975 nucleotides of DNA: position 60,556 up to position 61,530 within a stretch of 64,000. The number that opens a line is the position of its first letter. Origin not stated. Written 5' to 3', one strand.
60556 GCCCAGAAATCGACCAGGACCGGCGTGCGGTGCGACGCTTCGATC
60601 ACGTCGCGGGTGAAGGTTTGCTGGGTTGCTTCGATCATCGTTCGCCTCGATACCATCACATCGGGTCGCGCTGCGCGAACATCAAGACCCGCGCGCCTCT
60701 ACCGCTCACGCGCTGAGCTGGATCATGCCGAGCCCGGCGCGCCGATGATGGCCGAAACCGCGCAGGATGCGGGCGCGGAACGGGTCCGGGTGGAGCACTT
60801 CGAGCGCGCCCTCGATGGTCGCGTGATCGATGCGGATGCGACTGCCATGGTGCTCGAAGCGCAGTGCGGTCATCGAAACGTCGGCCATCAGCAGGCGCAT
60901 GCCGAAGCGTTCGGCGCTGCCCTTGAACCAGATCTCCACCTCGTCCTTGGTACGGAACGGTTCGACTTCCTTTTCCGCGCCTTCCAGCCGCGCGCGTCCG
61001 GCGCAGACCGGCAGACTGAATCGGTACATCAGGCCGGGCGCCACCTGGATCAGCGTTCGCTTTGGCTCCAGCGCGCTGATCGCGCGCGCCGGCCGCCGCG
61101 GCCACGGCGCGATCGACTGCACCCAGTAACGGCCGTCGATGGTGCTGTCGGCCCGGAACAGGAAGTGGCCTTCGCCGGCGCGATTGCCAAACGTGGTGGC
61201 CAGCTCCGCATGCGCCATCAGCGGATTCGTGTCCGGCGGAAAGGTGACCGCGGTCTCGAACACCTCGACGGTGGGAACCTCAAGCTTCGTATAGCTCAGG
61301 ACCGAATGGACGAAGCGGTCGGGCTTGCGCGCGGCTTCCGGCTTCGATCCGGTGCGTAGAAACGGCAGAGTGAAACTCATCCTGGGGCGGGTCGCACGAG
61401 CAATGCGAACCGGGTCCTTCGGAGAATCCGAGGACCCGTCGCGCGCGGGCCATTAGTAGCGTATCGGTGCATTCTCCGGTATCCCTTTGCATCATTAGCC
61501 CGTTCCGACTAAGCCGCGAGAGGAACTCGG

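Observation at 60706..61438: Solitary CasE/Cas6e-like RNase gene beside groESL, with a strong hairpin in its own leader and no CRISPR-Cas context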

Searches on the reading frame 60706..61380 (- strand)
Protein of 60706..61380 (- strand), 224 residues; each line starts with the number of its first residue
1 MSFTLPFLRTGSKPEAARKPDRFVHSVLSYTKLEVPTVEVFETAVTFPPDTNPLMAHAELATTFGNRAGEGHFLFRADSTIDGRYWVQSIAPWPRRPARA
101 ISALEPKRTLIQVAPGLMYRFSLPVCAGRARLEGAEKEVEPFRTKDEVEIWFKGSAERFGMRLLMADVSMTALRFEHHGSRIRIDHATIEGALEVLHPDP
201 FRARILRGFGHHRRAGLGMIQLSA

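Call 3: search_protein_families(library=pfam, proteins=[window:60706-61380:-], max_evalue=10)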
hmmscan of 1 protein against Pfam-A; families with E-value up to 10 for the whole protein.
window:60706-61380:- (224 aa): 1 family
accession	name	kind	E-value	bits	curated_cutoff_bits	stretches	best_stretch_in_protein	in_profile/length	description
PF08798.16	CRISPR_assoc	-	1.6e-16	61.6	25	1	51-222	20-221/223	CRISPR associated protein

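Call 4: search_protein_families(library=ncbifam, proteins=[window:60706-61380:-], max_evalue=10)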
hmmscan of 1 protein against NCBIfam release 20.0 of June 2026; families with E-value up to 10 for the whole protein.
window:60706-61380:- (224 aa): 1 family
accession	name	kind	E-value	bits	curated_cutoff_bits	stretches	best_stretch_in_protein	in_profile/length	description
TIGR01907.1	casE_Cse3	equivalog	1.5e-08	35.3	45.2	1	51-222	19-205/208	type I-E CRISPR-associated protein Cas6/Cse3/CasE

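Call 5: search_protein_families(library=padloc, proteins=[window:60706-61380:-], max_evalue=10)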
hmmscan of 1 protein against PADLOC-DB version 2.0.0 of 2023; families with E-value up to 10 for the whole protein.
window:60706-61380:- (224 aa): 5 families
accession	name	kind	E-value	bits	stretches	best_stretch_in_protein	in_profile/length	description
PDLC01340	Cas6e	-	8.5e-20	70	1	51-223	20-187/188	"CAS-I,CAS-II,CAS-III,CAS-IV,CAS-V,CAS-VI; crRNAmaturation"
PDLC01617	Cas6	-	3e-19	68.1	1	51-222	19-190/192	"CAS-I,CAS-II,CAS-III,CAS-IV,CAS-V,CAS-VI; crRNAmaturation"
PDLC01277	Cas6e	-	3e-14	52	1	52-219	16-174/174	"CAS-I,CAS-II,CAS-III,CAS-IV,CAS-V,CAS-VI; crRNAmaturation"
PDLC00954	Cas6e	-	3.9e-09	35.3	1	51-222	19-205/208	"CRISPR-associated protein Cas6/Cse3/CasE, subtype I-E/ECOLI"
PDLC01711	typeIV_Cas6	-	0.024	12.5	1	160-222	121-186/189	Cas6_0_IVA3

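Call 6: search_solved_structures(query=window:60706-61380:-, max_evalue=10, show_alignments=2)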
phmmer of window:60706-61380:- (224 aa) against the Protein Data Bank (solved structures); distinct sequences matched with E-value up to 10: 4.
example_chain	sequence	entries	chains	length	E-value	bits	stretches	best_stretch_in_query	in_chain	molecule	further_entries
1wj9_A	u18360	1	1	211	0.013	18.1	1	107-222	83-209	CRISPR-associated protein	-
2y8w_A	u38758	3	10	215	0.014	17.9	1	107-222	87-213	CSE3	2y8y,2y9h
3qrp_A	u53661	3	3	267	0.025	17.2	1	110-222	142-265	Putative uncharacterized protein TTHB192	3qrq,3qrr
8yb6_B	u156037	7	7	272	0.95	12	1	176-221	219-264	CRISPR-associated endoribonuclease Cse3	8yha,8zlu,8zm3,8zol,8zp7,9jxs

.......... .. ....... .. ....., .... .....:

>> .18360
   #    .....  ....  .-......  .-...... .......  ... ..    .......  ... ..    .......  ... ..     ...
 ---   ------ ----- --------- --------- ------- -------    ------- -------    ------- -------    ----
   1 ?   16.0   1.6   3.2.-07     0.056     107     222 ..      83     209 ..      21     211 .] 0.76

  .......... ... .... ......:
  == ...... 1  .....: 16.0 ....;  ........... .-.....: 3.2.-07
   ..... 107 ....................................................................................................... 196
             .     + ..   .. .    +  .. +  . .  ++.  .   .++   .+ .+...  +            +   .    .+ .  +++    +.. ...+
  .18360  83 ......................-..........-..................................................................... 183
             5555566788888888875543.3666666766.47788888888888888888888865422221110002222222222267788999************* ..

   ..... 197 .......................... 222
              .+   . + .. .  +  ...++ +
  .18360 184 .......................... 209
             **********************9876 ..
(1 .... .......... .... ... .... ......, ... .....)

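Call 11: find_homologous_proteins(query=window:60706-61380:-, max_evalue=0.001)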
Query window:60706-61380:- (224 aa): 171 proteins with E <= 0.001 among 469 candidates; the best 120 are listed.
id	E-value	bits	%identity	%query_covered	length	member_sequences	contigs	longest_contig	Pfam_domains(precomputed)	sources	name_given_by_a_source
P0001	3.2e-142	489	97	100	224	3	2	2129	PF08798.17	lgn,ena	-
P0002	3.0e-133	460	91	100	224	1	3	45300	PF08798.17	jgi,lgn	jgi:hypothetical protein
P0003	4.8e-127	440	88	100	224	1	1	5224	PF08798.17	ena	-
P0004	4.5e-126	437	86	100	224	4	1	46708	PF08798.17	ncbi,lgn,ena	ncbi:MAG: type I-E CRISPR-associated protein Cas6/Cse3/CasE [Gemmatimonadota bacterium]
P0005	1.1e-123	429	84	100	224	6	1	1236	PF08798.17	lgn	-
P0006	2.2e-122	424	85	100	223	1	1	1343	PF08798.17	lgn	-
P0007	2.7e-122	424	86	100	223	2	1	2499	PF08798.17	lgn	-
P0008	1.7e-119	415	81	100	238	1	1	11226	PF08798.17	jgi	-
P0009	4.5e-119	414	84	100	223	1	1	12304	PF08798.17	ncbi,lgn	-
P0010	7.5e-118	410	81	100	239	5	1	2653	PF08798.17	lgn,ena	-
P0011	2.3e-114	398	79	99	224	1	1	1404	PF08798.17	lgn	-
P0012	1.6e-109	382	76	100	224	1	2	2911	PF08798.17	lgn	-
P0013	1.6e-107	376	75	100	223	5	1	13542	PF08798.17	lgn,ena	-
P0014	2.3e-105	369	73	100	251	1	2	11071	PF08798.17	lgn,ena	-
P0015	3.1e-104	365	71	100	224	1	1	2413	PF08798.17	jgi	jgi:hypothetical protein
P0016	3.9e-87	309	63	95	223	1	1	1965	PF08798.17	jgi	jgi:CRISPR-associated protein Cas6/Cse3/CasE subtype I-E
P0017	7.5e-86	305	62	95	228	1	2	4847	PF08798.17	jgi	jgi:CRISPR-associated protein Cas6/Cse3/CasE subtype I-E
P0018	3.5e-85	303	62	94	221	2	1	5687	PF08798.17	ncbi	-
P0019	1.5e-84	301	63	90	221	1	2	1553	PF08798.17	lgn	-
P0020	3.3e-84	300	61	98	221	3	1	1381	PF08798.17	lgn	-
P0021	3.6e-84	300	63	95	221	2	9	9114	PF08798.17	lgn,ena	-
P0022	5.1e-84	299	64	90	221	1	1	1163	PF08798.17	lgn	-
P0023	5.8e-84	299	64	90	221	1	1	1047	PF08798.17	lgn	-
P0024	6.9e-84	299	63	90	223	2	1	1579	PF08798.17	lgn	-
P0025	7.8e-84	298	61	96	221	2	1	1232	PF08798.17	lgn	-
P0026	9.2e-84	298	63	89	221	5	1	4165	PF08798.17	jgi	-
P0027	1.1e-83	298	62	90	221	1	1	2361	PF08798.17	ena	-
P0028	1.3e-83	298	62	95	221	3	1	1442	PF08798.17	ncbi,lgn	-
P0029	3.0e-83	297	62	90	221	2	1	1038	PF08798.17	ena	-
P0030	3.5e-83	296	61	100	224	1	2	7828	PF08798.17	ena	-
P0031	3.6e-83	296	62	90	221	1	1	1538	PF08798.17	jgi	jgi:CRISPR-associated protein Cas6/Cse3/CasE subtype I-E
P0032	4.4e-83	296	61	94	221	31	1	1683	PF08798.17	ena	-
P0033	4.5e-83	296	64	90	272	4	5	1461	PF08798.17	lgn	-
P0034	6.1e-83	296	61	94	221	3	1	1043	PF08798.17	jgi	-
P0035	1.1e-82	295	63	90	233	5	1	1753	PF08798.17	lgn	-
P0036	1.1e-82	295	61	100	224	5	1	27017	PF08798.17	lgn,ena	-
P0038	1.5e-82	294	59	97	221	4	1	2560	PF08798.17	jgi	jgi:CRISPR-associated protein Cas6/Cse3/CasE subtype I-E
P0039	1.9e-82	294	61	90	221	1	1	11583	PF08798.17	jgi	jgi:CRISPR-associated protein Cas6/Cse3/CasE subtype I-E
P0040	2.4e-82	294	62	93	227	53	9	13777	PF08798.17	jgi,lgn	jgi:CRISPR-associated protein Cas6/Cse3/CasE subtype I-E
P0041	2.7e-82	293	62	90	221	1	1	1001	PF08798.17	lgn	-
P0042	2.8e-82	293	64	90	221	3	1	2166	PF08798.17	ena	-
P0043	5.2e-82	292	63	90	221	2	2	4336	PF08798.17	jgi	jgi:CRISPR-associated protein Cas6/Cse3/CasE subtype I-E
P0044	5.3e-82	292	60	97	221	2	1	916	PF08798.17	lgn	-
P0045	5.9e-82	292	60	91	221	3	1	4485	PF08798.17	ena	-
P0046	7.1e-82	292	63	90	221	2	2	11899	PF08798.17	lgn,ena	-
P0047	7.5e-82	292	63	90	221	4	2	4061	PF08798.17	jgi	jgi:CRISPR-associated protein Cas6/Cse3/CasE subtype I-E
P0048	7.8e-82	292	61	95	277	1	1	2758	PF08798.17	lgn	-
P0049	9.2e-82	292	63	90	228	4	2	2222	PF08798.17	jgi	jgi:CRISPR-associated protein Cas6/Cse3/CasE subtype I-E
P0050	1.1e-81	291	63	90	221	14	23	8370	PF08798.17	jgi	jgi:CRISPR-associated protein Cas6/Cse3/CasE subtype I-E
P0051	1.3e-81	291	59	97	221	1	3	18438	PF08798.17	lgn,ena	-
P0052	1.5e-81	291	63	89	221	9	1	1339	PF08798.17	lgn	-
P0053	1.8e-81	291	62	90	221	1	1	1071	PF08798.17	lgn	-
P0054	3.2e-81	290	59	94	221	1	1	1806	PF08798.17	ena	-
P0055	3.3e-81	290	59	94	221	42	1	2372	PF08798.17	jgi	-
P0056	4.1e-81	290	62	96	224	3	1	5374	PF08798.17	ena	-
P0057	4.1e-81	290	65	90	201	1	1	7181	PF08798.17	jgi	-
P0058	4.7e-81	289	61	95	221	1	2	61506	PF08798.17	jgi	jgi:CRISPR-associated protein Cas6/Cse3/CasE subtype I-E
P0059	5.8e-81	289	61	90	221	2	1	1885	PF08798.17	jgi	jgi:CRISPR-associated protein Cas6/Cse3/CasE subtype I-E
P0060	5.9e-81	289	59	94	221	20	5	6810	PF08798.17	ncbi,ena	-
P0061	6.3e-81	289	61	89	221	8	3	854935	PF08798.17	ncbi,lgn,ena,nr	ncbi:MAG: type I-E CRISPR-associated protein Cas6/Cse3/CasE [Burkholderiales bacterium]|nr:type I-E 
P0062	7.6e-81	289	60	95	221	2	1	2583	PF08798.17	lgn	-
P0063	8.3e-81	289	59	94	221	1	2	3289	PF08798.17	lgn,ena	-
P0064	1.1e-80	288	63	90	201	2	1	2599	PF08798.17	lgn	-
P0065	1.6e-80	288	58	98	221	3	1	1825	PF08798.17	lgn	-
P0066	2.1e-80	287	58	94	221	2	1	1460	PF08798.17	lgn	-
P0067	2.3e-80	287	61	89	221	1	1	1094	PF08798.17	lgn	-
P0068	3.1e-80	287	59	94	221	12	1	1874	PF08798.17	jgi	-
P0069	4.5e-80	286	61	89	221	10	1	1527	PF08798.17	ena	-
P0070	5.4e-80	286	58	100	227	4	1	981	PF08798.17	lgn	-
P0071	5.7e-80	286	60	90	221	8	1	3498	PF08798.17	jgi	-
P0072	7.6e-80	285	62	89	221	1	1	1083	PF08798.17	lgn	-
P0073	1.1e-79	285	58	94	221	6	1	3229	PF08798.17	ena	-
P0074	1.6e-79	284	62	90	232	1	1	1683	PF08798.17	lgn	-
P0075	1.7e-79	284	58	94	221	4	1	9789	PF08798.17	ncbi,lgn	-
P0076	1.8e-79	284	62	90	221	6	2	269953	PF08798.17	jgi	jgi:CRISPR-associated protein Cas6/Cse3/CasE subtype I-E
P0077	2.2e-79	284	60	92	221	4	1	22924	PF08798.17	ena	-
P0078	2.3e-79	284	61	90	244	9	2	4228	PF08798.17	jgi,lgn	-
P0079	2.4e-79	284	58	98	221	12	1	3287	PF08798.17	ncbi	-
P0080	6.4e-79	282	60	98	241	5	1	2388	PF08798.17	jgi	jgi:CRISPR-associated protein Cas6/Cse3/CasE subtype I-E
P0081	7.7e-79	282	61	90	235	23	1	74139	PF08798.17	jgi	jgi:hypothetical protein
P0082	9.2e-79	282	59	96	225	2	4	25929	PF08798.17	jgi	jgi:CRISPR-associated protein Cas6/Cse3/CasE subtype I-E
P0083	2.5e-78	280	60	94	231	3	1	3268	PF08798.17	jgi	jgi:hypothetical protein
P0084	9.3e-78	279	58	98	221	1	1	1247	PF08798.17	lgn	-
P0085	9.8e-78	279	61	90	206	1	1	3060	PF08798.17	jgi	-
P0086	3.2e-77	277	61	90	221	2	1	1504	PF08798.17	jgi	jgi:CRISPR-associated protein Cas6/Cse3/CasE subtype I-E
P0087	5.3e-77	276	60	90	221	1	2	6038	PF08798.17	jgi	jgi:CRISPR-associated protein Cas6/Cse3/CasE subtype I-E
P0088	1.0e-76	275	60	93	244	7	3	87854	PF08798.17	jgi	jgi:hypothetical protein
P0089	2.2e-76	274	56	93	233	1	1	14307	PF08798.17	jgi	-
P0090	1.1e-75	272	53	97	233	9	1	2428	PF08798.17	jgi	jgi:hypothetical protein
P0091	1.7e-75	271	57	93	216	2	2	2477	PF08798.17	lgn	-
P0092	2.0e-75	271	60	91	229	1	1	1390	PF08798.17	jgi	jgi:CRISPR-associated protein Cas6/Cse3/CasE subtype I-E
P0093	3.0e-75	270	55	99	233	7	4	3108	PF08798.17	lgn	-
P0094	3.3e-75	270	57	95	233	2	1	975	PF08798.17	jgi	jgi:CRISPR-associated protein Cas6/Cse3/CasE subtype I-E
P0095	3.4e-75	270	54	100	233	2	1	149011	PF08798.17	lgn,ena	-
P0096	4.8e-75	270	60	90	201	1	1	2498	PF08798.17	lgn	-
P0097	1.2e-74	268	59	92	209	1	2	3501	PF08798.17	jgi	jgi:hypothetical protein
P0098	1.3e-74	268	56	93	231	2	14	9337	PF08798.17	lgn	-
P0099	8.7e-74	266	61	90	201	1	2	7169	PF08798.17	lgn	-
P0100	1.0e-73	265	59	93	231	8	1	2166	PF08798.17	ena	-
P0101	4.9e-73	263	57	95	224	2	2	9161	PF08798.17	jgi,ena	-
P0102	5.2e-73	263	59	90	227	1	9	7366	PF08798.17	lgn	-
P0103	1.2e-72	262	54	97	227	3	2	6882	PF08798.17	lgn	-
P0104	1.7e-72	261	57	90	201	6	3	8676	PF08798.17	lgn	-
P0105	3.4e-72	260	55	96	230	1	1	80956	PF08798.17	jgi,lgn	jgi:CRISPR-associated protein Cas6/Cse3/CasE subtype I-E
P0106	8.2e-72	259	57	90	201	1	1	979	PF08798.17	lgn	-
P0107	1.0e-71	259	55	92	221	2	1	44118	PF08798.17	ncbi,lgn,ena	-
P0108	1.2e-71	259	57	92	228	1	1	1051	PF08798.17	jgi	jgi:hypothetical protein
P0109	1.3e-71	258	59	93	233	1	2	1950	PF08798.17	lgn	-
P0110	2.7e-71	257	57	92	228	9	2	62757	PF08798.17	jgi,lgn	jgi:hypothetical protein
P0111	4.0e-71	257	59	90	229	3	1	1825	PF08798.17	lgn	-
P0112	5.5e-71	256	52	100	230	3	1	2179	PF08798.17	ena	-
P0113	4.8e-70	253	51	100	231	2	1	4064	PF08798.17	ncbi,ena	-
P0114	5.8e-70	253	56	90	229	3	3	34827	PF08798.17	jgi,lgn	jgi:hypothetical protein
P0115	9.1e-70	252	51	100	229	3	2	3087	PF08798.17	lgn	-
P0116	1.6e-69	252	51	96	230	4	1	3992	PF08798.17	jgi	jgi:hypothetical protein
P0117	9.5e-69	249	59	88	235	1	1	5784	PF08798.17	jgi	jgi:hypothetical protein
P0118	1.0e-68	249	58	90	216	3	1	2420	PF08798.17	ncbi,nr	ncbi:MAG: type I-E CRISPR-associated protein Cas6/Cse3/CasE [Burkholderiaceae bacterium]|nr:type I-E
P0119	1.7e-68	248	52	93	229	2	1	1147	PF08798.17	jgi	-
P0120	1.9e-68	248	55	92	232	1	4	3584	PF08798.17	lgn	-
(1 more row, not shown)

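Call 12: find_related_loci(query=window:60706-61380:-, collection=genome_contigs, flank=10000)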
Query window:60706-61380:- (224 aa) in genome_contigs; peptide patterns used: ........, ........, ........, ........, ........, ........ (x = any residue, [..] = any of these).
190 stretches matched a pattern; 4 encode a relative of the query (tblastn E <= 1e-3); 4 distinct loci.
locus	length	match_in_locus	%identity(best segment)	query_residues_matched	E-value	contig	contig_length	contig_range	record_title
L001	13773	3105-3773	86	1-223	1e-130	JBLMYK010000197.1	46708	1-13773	MAG: Gemmatimonadota bacterium isolate MAG231 PRJNA957066_bin14_renamed_196, whole genome shotgun sequence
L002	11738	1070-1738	84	1-223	2e-128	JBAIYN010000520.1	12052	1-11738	MAG: Burkholderiales bacterium isolate bin_82 c_000004406075, whole genome shotgun sequence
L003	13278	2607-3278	82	1-224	5e-126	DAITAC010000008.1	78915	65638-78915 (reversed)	MAG TPA_asm: Burkholderiaceae bacterium isolate CTOTU26106 NODE_65_length_78915_cov_50.115445, whole genome shotgun sequ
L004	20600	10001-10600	62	23-222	3e-86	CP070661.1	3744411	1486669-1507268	MAG: Burkholderiales bacterium isolate bin78 chromosome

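Call 15: find_encoding_contigs(protein=P0061, flank=10000, max_places=3)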
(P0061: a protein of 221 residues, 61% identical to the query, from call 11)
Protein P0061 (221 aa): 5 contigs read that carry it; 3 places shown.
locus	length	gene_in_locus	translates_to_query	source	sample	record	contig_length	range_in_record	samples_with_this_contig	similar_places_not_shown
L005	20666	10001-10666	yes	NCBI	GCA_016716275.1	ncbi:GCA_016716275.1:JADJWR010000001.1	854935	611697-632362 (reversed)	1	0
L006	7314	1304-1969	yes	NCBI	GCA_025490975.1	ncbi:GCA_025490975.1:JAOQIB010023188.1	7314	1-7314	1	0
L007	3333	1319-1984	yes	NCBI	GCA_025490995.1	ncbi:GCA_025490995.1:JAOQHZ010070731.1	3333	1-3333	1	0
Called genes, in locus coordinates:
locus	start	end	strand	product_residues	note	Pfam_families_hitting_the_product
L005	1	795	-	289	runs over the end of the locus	PF01553:Acyltransferase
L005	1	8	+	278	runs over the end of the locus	PF00149:Metallophos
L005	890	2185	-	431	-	PF12890:DHOase, PF07969:Amidohydro_3, PF01979:Amidohydro_1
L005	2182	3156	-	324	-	PF02729:OTCace_N, PF00185:OTCace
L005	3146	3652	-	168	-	PF00156:Pribosyltran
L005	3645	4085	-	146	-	PF03652:RuvX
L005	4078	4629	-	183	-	PF02622:DUF179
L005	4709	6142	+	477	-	PF00875:DNA_photolyase, PF03441:FAD_binding_7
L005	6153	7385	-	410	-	PF07690:MFS_1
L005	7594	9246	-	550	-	PF00118:Cpn60_TCP1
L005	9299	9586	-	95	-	PF00166:Cpn10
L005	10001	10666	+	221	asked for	PF08798:CRISPR_assoc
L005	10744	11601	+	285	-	PF00085:Thioredoxin, PF13098:Thioredoxin_2 (weak), PF13905:Thioredoxin_8 (faint), PF14559:TPR_19 (weak), PF14561:TPR_20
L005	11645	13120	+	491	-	PF02113:Peptidase_S13, PF13354:Beta-lactamase2 (faint)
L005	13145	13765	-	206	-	PF13098:Thioredoxin_2 (faint), PF00578:AhpC-TSA, PF08534:Redoxin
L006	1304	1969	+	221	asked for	PF08798:CRISPR_assoc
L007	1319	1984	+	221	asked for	PF08798:CRISPR_assoc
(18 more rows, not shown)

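Call 16: find_encoding_contigs(protein=P0095, flank=10000, max_places=3)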
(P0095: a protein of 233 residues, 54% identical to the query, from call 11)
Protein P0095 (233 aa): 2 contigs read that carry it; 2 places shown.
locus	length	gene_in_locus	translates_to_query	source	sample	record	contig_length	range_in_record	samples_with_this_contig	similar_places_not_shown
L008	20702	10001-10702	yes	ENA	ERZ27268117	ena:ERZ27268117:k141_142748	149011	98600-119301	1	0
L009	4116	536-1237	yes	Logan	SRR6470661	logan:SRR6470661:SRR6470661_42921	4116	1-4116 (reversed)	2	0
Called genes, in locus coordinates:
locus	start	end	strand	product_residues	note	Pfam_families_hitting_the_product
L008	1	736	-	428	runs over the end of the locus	PF12890:DHOase, PF01979:Amidohydro_1, PF07969:Amidohydro_3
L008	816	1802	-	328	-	PF02729:OTCace_N, PF00185:OTCace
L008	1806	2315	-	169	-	PF00156:Pribosyltran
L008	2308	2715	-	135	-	PF03652:RuvX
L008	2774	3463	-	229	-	PF02622:DUF179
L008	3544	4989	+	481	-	PF00875:DNA_photolyase, PF03441:FAD_binding_7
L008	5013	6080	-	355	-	PF23368:DUF7092, PF01435:Peptidase_M48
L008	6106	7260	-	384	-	PF05987:DUF898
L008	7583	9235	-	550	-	-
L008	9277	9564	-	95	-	PF00166:Cpn10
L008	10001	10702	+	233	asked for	PF08798:CRISPR_assoc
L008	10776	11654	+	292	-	PF00085:Thioredoxin, PF13098:Thioredoxin_2, PF13414:TPR_11 (weak), PF14559:TPR_19 (weak), PF14561:TPR_20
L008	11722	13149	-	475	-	PF07394:DUF1501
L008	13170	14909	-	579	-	PF08811:DUF1800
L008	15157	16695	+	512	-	PF02113:Peptidase_S13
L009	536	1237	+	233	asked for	PF08798:CRISPR_assoc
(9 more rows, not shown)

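Call 18: find_related_loci(query=A1, collection=metagenome_contigs, flank=5000)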
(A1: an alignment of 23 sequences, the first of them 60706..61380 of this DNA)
Query A1 (224 aa) in metagenome_contigs; peptide patterns used: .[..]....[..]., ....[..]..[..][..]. (x = any residue, [..] = any of these).
303 stretches matched a pattern; 93 encode a relative of the query (tblastn E <= 1e-3); the best 80 are kept; 80 distinct loci.
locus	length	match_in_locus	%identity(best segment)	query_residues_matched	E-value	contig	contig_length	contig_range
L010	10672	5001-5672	84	1-224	2e-129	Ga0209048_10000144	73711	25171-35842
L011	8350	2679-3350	82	1-224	4e-125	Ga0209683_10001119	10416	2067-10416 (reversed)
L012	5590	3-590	84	29-224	1e-110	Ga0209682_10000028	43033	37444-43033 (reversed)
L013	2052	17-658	61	12-222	3e-92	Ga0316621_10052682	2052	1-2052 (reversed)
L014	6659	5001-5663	61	7-224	5e-88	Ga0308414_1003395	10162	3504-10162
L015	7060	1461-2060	64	23-222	3e-88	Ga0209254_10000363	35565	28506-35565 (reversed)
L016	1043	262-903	61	12-222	2e-95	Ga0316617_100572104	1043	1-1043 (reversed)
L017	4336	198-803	63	23-224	1e-86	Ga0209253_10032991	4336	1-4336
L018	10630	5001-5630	63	15-224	1e-86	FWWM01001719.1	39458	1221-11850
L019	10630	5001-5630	63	15-224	1e-86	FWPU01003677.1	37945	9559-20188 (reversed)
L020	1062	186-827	60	12-222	1e-93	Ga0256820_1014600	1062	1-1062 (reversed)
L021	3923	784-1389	63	23-224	9e-87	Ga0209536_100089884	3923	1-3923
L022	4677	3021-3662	59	12-222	2e-86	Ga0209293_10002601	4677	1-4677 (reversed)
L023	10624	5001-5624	63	17-224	5e-86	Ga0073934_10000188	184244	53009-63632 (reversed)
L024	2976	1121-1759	60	13-222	3e-87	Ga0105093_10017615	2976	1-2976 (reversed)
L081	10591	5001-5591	50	28-224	6e-66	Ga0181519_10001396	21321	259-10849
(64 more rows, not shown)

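Call 26: predict_structure(alignment_id=A1)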
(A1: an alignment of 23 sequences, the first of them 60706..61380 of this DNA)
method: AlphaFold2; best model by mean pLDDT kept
length: 224 residues; sequences in the alignment: 23
mean_pLDDT: 86.3   pTM: 0.77
mean pLDDT of the five models: 86.3, 86.2, 86.1, 83.7, 75.4
residues with pLDDT >= 90: 171; 70-90: 20; 50-70: 3; < 50: 30
segments of 3 or more residues with pLDDT < 50: 1-30
pLDDT, mean of each block of 10 residues (from residue 1): 37 41 46 80 95 96 93 93 94 93 93 96 94 81 95 96 97 93 96 97 96 96 90
secondary structure, 60 per line:
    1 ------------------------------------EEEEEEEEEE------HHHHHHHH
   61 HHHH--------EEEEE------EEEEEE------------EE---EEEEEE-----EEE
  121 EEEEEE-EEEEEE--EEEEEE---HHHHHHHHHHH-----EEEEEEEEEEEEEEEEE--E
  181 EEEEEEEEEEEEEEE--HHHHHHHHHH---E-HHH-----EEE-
elements in order: E37-46 H53-64 E73-77 E84-89 E107-112 E118-126 E128-133 E136-141 H145-155 E161-177 E180-195 H198-207 E221-223
